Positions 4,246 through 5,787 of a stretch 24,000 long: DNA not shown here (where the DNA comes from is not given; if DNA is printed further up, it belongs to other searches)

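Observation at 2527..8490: TauABC-type importer in one cluster with a ThrC-like PLP enzyme, a HAD phosphatase and an Ldh_2 dehydrogenase: candidate undescribed organosulfonate route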

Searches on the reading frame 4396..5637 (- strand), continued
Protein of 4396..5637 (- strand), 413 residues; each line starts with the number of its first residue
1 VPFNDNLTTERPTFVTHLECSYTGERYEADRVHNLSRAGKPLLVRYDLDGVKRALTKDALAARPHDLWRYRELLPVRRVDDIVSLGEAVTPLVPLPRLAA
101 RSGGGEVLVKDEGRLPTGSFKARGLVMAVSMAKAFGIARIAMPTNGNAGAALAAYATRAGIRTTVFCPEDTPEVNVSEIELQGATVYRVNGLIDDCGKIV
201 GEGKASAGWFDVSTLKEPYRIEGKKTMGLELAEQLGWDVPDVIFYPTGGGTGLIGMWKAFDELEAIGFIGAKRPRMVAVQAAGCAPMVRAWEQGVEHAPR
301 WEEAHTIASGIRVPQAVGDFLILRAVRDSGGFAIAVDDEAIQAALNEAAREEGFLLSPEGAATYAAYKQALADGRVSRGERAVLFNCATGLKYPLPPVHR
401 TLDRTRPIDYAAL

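Call 29: search_solved_structures(query=window:4396-5637:-, max_evalue=1e-40, show_alignments=4)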
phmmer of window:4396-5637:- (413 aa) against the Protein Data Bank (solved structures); distinct sequences matched with E-value up to 1e-40: 4.
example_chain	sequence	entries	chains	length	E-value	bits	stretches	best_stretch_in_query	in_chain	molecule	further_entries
2d1f_A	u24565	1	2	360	2.6e-45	158.3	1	67-395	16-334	Threonine synthase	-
1uim_A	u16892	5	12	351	1.4e-43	152.5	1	63-396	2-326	Threonine Synthase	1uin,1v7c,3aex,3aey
6cgq_A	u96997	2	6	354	2.4e-43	151.8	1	68-398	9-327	Threonine synthase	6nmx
2zsj_A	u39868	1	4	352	5.2e-41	144.1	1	69-395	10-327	Threonine synthase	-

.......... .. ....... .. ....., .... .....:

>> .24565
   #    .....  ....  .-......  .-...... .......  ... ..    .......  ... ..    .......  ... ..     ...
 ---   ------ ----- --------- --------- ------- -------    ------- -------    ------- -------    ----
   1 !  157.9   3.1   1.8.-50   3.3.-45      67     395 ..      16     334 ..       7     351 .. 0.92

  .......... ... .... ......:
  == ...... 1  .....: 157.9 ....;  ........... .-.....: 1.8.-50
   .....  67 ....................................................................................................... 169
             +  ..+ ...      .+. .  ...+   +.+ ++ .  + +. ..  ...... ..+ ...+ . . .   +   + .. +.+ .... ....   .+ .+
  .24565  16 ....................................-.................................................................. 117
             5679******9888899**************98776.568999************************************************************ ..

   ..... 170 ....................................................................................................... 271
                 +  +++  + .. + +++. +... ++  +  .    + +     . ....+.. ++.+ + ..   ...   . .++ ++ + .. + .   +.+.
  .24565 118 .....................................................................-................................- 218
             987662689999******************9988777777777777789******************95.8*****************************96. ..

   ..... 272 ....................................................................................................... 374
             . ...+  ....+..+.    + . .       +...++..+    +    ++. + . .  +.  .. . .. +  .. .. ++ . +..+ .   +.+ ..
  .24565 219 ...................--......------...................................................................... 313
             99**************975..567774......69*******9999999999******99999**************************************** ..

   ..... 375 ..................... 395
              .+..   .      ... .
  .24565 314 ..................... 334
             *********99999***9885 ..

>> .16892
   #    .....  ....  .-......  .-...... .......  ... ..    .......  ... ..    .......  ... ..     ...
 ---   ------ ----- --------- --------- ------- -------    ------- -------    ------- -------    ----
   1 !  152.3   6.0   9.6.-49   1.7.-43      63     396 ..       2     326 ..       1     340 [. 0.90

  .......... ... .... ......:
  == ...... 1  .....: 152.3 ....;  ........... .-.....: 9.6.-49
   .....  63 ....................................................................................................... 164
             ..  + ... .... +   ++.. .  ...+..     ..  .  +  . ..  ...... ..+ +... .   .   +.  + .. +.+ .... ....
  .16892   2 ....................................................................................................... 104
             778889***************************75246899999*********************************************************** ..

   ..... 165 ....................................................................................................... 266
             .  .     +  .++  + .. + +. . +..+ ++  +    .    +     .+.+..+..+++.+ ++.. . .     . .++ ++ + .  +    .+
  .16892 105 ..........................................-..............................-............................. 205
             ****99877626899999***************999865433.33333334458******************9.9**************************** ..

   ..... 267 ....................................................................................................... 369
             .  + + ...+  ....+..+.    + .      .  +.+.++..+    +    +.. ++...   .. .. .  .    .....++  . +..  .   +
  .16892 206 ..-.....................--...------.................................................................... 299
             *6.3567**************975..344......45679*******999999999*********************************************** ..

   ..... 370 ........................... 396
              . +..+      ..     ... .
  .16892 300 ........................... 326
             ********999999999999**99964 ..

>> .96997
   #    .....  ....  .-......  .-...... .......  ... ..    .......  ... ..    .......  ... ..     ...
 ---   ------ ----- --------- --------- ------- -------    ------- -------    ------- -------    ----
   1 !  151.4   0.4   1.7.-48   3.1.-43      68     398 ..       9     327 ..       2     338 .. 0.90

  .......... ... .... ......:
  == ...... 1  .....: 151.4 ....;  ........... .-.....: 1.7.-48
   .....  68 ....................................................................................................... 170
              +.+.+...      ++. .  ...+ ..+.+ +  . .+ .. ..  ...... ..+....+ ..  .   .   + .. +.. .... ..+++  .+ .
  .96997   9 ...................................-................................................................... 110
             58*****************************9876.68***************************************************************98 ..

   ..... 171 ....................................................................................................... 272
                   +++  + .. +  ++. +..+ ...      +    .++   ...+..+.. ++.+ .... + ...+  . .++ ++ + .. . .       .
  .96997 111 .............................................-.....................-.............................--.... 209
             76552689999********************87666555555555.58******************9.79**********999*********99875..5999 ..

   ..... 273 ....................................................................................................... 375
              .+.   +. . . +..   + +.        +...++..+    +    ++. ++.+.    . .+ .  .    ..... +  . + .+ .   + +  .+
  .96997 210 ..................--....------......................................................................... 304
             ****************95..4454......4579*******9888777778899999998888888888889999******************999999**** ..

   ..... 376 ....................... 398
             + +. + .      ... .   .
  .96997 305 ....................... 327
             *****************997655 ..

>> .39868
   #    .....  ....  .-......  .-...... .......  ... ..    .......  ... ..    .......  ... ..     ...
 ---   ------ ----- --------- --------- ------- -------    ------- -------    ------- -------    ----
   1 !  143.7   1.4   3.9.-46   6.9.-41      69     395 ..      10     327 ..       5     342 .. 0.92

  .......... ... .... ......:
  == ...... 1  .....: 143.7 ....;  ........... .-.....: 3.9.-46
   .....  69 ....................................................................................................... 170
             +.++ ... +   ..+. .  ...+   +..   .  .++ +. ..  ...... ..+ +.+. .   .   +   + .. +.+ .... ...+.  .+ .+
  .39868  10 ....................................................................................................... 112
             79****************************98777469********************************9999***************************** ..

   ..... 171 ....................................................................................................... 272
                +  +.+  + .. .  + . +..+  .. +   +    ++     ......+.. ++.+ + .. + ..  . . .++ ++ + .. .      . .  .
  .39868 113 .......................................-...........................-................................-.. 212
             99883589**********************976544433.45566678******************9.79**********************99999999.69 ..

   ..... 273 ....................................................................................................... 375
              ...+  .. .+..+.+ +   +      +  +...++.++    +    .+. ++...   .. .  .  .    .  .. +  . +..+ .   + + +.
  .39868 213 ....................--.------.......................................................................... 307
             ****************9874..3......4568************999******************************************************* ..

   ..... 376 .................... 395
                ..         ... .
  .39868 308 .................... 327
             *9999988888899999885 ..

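Call 33: search_dna_similar(query=window:4396-5637:-, collection=plasmids, mode=protein, max_rows=40, max_evalue=1e-30, rows=spread)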
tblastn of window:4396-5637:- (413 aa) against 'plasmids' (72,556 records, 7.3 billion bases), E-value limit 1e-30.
Records with a match: 41; places in all: 43; records where one place covers at least 80% of the query: 39.
Best place of each record, by identity: 80-90% 11; 60-80% 1; <60% 29.
By first word of the organism name: Azospirillum 10; Haloarcula 6; Natrinema 5; Natribaculum 3; Haloterrigena 2; Haladaptatus 2; Microvirga 1; Sphingomonas 1; Candidatus 1; Aeromonas 1; and 9 more.
By predicted mobility (MOB-suite, as given by PLSDB): non-mobilizable 36; mobilizable 5.
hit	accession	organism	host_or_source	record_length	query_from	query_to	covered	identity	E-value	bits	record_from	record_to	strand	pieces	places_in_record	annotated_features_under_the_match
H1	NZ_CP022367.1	Azospirillum sp. TSH58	single cell,paddy soils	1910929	1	413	100%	89.1%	0e+0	692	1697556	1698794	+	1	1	record has no annotation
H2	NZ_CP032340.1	Azospirillum brasilense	soil sample,Agricultural field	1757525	1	413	100%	89.1%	0e+0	692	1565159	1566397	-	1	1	none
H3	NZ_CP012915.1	Azospirillum brasilense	Digitaria eriantha,microbe,root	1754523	1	413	100%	89.1%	0e+0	692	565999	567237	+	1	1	none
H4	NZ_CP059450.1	Azospirillum brasilense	Prokaryotes,soil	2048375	1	413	100%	89.1%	0e+0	692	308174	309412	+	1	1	none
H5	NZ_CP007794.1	Azospirillum argentinense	Triticum aestivum L.,Root,wheat ...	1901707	1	413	100%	89.1%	0e+0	689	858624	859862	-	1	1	record has no annotation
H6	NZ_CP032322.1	Azospirillum argentinense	soil sample,Agricultural field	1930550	1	413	100%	89.1%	0e+0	688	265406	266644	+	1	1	record has no annotation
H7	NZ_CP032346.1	Azospirillum brasilense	soil sample,Agricultural field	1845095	1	413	100%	88.9%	0e+0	691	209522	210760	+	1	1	record has no annotation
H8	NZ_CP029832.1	Azospirillum ramasamyi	single cell,Cow dung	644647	3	413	100%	88.6%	0e+0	690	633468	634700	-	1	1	threonine synthase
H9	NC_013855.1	Azospirillum sp. B510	-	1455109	3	411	99%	88.8%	0e+0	683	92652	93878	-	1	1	record has no annotation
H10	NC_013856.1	Azospirillum sp. B510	-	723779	3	411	99%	87.8%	0e+0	683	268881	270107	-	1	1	threonine synthase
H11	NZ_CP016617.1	Microvirga ossetica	Vicia alpestris,cell culture,nodules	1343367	3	413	100%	81.5%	0e+0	628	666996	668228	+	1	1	none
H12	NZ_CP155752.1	Sphingomonas parapaucimobilis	Chinese cabbage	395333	3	413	100%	71.3%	7e-173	543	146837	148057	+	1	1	threonine synthase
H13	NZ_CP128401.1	Candidatus Chlorohelix allophototropha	Single colony of Candidatus Chlorohelix ...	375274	15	394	92%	54.6%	2e-112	369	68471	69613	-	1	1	threonine synthase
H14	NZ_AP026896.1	Aeromonas caviae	Microbe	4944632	13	394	92%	52.9%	2e-112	369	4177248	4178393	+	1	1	none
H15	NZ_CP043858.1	Aliarcobacter cibarius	cell culture,Poultry carcass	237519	14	394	92%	49.0%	6e-107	353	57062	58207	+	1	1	threonine synthase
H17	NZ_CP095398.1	Natribaculum luteum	cell culture,brine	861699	9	392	93%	40.1%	7e-70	246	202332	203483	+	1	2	threonine synthase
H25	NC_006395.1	Haloarcula marismortui ATCC 43049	-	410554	13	392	92%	34.8%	4e-40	159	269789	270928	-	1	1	thrC: threonine synthase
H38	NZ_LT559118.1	Nonomuraea gerenzanensis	-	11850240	68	394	79%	36.3%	3e-31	134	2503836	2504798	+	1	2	none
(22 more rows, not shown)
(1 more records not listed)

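Call 34: get_annotated_region(hit=H14, flank=8000)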
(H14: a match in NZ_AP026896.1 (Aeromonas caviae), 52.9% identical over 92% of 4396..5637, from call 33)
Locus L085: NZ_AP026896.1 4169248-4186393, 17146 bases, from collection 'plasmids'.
description: Aeromonas caviae strain KAM479 plasmid pKAM479_3, complete sequence
organism: Aeromonas caviae (NCBI taxid 648)
taxonomy: Bacteria; Pseudomonadota; Gammaproteobacteria; Aeromonadales; Aeromonadaceae; Aeromonas; Aeromonas caviae
host: -; source: Microbe; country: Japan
typing (MOB-suite, as given by PLSDB): non-mobilizable
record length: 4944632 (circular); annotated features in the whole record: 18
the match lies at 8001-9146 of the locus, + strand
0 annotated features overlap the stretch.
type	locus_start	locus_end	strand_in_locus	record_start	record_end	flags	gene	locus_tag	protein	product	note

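Call 35: get_annotated_region(hit=H15, flank=8000)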
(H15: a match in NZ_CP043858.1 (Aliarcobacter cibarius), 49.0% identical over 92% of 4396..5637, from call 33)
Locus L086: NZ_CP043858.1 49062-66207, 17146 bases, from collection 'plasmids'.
description: Aliarcobacter cibarius strain H743 plasmid pACIB, complete sequence
organism: Aliarcobacter cibarius (NCBI taxid 255507)
taxonomy: Bacteria; Campylobacterota; Epsilonproteobacteria; Campylobacterales; Arcobacteraceae; Aliarcobacter; Aliarcobacter cibarius
host: -; source: cell culture,Poultry carcass; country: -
typing (MOB-suite, as given by PLSDB): mobilizable; replicon rep_cluster_1827; relaxase MOBV
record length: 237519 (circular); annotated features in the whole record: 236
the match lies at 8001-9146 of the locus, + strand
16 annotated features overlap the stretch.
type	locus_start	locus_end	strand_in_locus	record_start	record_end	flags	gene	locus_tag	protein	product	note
CDS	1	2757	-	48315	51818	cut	-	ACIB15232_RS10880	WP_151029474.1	DEAD/DEAH box helicase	-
CDS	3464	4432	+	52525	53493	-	-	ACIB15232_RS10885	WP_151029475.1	sulfonate ABC transporter substrate-binding protein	-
CDS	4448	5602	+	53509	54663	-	ssuD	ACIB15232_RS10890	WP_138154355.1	FMNH2-dependent alkanesulfonate monooxygenase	GO:0006790 - sulfur compound metabolic process [Evidence IEA]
CDS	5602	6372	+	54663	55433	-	-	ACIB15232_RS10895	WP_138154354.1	ABC transporter permease subunit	GO:0055085 - transmembrane transport [Evidence IEA]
CDS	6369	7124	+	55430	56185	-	-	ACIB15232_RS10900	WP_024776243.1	ATP-binding cassette domain-containing protein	-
CDS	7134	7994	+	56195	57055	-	-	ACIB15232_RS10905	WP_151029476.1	amidohydrolase family protein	-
CDS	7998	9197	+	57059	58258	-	-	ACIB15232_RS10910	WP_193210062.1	threonine synthase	-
CDS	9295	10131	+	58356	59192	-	-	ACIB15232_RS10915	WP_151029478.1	cysteine ABC transporter substrate-binding protein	-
CDS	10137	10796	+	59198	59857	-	-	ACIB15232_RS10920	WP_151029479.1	amino acid ABC transporter permease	GO:0006865 - amino acid transport [Evidence IEA]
CDS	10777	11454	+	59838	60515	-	-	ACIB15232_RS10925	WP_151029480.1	amino acid ABC transporter permease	GO:0006865 - amino acid transport [Evidence IEA]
CDS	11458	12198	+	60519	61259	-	-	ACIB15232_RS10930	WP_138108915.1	amino acid ABC transporter ATP-binding protein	-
CDS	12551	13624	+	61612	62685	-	-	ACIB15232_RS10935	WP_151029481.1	sulfate ABC transporter substrate-binding protein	-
CDS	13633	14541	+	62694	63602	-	-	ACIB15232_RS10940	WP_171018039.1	cysteine synthase family protein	GO:0006535 - cysteine biosynthetic process from serine [Evidence IEA]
CDS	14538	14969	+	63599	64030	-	-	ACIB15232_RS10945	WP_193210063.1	M67 family metallopeptidase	-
CDS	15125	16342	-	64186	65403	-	-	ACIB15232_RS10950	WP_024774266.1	IS110 family transposase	-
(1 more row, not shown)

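Call 36: get_annotated_region(hit=H13, flank=8000)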
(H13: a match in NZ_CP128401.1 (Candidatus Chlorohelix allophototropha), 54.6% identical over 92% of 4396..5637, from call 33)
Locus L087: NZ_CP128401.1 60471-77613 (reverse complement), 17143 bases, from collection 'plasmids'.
description: Candidatus Chlorohelix allophototropha isolate L227-S17 plasmid unnamed1, complete sequence
organism: Candidatus Chlorohelix allophototropha (NCBI taxid 3003348)
taxonomy: Bacteria; Chloroflexota; Chloroflexia; Candidatus Chloroheliales; Candidatus Chloroheliaceae; Candidatus Chlorohelix; Candidatus Chlorohelix allophototropha
host: -; source: Single colony of Candidatus Chlorohelix allophototropha from a non-axenic enrichment (subculture 19.9); ...; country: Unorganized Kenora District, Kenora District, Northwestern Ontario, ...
typing (MOB-suite, as given by PLSDB): non-mobilizable
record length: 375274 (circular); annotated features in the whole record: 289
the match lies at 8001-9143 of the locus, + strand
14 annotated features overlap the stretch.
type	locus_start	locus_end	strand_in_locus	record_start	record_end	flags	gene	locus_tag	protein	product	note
CDS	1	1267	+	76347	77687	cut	-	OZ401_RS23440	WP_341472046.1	L-fucose/L-arabinose isomerase family protein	-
CDS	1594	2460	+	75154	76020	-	-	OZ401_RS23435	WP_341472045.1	carbohydrate ABC transporter permease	GO:0008643 - carbohydrate transport [Evidence IEA]; GO:0055085 - transmembrane transport [Evidence IEA]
CDS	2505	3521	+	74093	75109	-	-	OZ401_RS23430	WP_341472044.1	Gfo/Idh/MocA family oxidoreductase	-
CDS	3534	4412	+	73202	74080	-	-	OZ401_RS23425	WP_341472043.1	sugar phosphate isomerase/epimerase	-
CDS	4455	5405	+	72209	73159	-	-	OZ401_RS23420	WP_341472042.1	sugar ABC transporter permease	-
CDS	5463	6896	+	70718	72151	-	-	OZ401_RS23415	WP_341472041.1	ABC transporter substrate-binding protein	-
CDS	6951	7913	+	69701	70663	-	-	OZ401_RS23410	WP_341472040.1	phosphoglycerate dehydrogenase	-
CDS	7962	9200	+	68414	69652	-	-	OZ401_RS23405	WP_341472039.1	threonine synthase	-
CDS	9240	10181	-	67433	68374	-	-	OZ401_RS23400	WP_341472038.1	response regulator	GO:0000160 - phosphorelay signal transduction system [Evidence IEA]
CDS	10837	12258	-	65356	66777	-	-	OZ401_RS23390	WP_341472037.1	HAMP domain-containing sensor histidine kinase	GO:0007165 - signal transduction [Evidence IEA]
CDS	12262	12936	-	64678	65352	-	-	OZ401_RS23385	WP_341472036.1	response regulator transcription factor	GO:0000160 - phosphorelay signal transduction system [Evidence IEA]; GO:0006355 - regulation of DNA-templated ...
CDS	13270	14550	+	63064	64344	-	-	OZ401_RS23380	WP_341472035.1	sulfite exporter TauE/SafE family protein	-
CDS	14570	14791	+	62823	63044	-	-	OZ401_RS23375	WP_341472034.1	heavy-metal-associated domain-containing protein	-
CDS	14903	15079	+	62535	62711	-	-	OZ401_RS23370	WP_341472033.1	YHS domain-containing protein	-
